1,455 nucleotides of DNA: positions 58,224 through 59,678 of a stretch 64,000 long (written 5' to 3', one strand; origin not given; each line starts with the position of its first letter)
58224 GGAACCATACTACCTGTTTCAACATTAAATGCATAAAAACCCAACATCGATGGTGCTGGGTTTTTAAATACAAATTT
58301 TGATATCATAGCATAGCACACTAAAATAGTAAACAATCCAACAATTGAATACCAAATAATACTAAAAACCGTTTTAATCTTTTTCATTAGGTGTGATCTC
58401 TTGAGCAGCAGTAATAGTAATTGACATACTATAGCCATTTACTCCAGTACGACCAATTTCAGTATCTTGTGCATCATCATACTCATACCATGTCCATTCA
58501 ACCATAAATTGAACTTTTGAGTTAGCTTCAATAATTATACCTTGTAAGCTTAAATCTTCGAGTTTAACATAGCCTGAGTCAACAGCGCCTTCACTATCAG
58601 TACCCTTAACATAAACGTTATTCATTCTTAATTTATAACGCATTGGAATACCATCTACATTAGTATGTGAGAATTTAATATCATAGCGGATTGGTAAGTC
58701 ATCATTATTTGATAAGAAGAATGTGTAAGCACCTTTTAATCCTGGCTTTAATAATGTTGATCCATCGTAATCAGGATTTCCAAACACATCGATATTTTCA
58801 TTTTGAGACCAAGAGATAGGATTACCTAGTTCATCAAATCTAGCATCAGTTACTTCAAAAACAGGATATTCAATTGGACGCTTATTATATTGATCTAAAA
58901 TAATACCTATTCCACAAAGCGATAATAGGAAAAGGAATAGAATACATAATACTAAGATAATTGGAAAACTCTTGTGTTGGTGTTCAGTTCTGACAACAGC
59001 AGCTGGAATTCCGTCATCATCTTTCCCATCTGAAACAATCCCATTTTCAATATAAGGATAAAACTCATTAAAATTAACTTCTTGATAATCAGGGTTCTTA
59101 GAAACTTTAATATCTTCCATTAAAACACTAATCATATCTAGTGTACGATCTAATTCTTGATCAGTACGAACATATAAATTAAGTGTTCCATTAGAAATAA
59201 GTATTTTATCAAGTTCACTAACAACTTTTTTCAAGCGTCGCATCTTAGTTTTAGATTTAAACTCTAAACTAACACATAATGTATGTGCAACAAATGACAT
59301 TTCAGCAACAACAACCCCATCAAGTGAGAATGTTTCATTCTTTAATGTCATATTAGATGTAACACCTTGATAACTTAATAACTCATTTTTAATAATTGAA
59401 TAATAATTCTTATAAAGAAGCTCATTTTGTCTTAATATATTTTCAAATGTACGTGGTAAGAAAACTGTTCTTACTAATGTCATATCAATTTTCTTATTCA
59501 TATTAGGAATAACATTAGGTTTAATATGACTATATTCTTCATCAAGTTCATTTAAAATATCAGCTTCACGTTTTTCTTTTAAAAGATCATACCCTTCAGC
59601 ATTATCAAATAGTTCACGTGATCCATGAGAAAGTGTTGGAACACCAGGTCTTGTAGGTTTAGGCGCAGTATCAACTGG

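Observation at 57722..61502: Self-contained operon with two SipW-type signal peptidases flanking a TasA/CalY-class secreted protein and a membrane-anchored paralogue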

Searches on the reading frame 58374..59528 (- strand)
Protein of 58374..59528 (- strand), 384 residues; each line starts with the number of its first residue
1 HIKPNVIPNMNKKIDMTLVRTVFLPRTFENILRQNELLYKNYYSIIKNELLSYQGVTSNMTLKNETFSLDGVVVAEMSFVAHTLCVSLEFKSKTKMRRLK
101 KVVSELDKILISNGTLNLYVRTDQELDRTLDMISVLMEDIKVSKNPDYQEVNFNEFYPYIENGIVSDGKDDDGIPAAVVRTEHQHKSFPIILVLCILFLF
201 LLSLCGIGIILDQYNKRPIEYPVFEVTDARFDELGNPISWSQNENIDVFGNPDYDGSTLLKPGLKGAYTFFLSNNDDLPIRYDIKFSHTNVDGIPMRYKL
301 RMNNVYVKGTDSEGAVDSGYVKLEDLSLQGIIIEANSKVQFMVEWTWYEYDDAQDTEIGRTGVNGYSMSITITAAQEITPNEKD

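Call 47: find_homologous_proteins(query=A4, max_evalue=0.001)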
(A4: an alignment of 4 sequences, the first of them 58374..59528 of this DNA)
Query A4 (4 sequences) (384 aa, profile of the alignment): 2 proteins with E <= 0.001 among 6810 candidates.
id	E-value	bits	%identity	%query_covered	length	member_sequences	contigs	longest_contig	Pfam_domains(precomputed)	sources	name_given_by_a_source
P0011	6.6e-253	857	100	100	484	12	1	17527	-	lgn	-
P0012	9.0e-243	823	76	100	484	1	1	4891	-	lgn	-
